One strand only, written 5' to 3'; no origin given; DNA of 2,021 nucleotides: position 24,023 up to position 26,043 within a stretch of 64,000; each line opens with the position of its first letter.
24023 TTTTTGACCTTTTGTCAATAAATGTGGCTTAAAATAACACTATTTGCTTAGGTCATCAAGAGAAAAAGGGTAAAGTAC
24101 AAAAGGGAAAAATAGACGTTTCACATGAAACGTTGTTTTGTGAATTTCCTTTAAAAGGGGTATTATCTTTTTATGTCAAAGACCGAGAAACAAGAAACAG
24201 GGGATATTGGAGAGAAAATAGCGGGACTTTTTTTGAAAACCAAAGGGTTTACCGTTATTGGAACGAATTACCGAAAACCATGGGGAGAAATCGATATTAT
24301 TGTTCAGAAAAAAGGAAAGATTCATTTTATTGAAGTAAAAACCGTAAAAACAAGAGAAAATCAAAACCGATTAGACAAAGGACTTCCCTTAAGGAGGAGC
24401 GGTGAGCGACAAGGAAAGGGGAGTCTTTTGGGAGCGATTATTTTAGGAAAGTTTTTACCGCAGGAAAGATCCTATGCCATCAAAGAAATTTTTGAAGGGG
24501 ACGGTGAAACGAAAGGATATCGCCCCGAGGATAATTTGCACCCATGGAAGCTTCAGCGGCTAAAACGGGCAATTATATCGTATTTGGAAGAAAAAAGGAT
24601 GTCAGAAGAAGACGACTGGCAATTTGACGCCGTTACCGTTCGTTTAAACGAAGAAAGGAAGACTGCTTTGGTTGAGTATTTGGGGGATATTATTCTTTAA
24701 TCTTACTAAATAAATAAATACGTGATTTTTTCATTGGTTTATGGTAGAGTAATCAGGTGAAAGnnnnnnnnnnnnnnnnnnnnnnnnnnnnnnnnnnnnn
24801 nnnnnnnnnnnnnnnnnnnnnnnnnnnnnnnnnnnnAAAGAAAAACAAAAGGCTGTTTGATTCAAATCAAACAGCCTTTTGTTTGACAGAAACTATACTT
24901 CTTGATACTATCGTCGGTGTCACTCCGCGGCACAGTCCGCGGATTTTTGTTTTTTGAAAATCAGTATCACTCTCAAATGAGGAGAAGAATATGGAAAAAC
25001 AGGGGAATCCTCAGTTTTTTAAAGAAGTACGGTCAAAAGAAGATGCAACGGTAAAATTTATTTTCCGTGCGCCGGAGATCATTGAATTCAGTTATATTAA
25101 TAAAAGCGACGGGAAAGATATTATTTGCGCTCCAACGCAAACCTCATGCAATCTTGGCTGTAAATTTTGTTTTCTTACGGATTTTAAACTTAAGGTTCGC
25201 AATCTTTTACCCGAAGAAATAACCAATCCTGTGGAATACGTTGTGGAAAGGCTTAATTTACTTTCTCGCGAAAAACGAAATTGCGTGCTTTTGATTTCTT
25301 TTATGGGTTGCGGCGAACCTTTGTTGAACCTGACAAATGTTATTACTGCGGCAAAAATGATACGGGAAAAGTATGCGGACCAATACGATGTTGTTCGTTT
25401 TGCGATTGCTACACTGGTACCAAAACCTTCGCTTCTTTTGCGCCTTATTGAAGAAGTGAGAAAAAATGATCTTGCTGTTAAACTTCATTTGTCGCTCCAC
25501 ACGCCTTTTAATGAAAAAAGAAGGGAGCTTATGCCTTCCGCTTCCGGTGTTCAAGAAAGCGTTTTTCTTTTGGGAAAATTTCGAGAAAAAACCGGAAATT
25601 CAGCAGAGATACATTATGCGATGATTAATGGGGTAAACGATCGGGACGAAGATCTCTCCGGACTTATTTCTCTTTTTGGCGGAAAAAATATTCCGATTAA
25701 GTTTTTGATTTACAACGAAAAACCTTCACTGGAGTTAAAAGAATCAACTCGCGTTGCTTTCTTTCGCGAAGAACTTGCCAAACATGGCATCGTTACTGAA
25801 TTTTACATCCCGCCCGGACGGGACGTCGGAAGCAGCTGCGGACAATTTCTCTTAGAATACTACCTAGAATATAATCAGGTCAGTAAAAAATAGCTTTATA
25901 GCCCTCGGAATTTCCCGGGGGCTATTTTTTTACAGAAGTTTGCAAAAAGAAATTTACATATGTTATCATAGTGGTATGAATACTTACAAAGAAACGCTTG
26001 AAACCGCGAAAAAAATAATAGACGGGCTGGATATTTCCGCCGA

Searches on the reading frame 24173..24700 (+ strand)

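Call 47: search_protein_families(library=pfam, proteins=[window:24173-24700:+], max_evalue=0.001)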
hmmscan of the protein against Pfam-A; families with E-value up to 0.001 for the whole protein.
window:24173-24700:+ (175 aa): 2 families
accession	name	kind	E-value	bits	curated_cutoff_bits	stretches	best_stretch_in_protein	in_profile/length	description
PF02021.23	UPF0102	-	1.1e-15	58.2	23.6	1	13-62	1-46/80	Uncharacterised protein family UPF0102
PF08378.17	NERD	-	3.7e-05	24.6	22.1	1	10-60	2-59/111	Nuclease-related domain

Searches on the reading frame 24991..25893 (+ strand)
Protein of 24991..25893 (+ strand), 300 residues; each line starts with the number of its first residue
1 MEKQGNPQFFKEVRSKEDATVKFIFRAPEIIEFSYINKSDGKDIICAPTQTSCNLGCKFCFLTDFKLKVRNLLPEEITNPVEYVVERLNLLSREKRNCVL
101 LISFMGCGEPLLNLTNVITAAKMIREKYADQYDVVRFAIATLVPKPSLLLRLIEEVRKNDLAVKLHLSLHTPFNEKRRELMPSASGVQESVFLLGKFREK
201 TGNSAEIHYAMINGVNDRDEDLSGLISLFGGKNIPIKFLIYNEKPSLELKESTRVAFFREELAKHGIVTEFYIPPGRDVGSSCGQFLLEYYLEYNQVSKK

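Call 47: search_protein_families(library=pfam, proteins=[window:24991-25893:+], max_evalue=0.001)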
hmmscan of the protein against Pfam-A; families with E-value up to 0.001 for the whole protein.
window:24991-25893:+ (300 aa): 1 family
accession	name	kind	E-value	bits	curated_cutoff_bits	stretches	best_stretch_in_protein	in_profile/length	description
PF04055.27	Radical_SAM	-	8.4e-10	39.5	29.5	1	50-222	4-162/166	Radical SAM superfamily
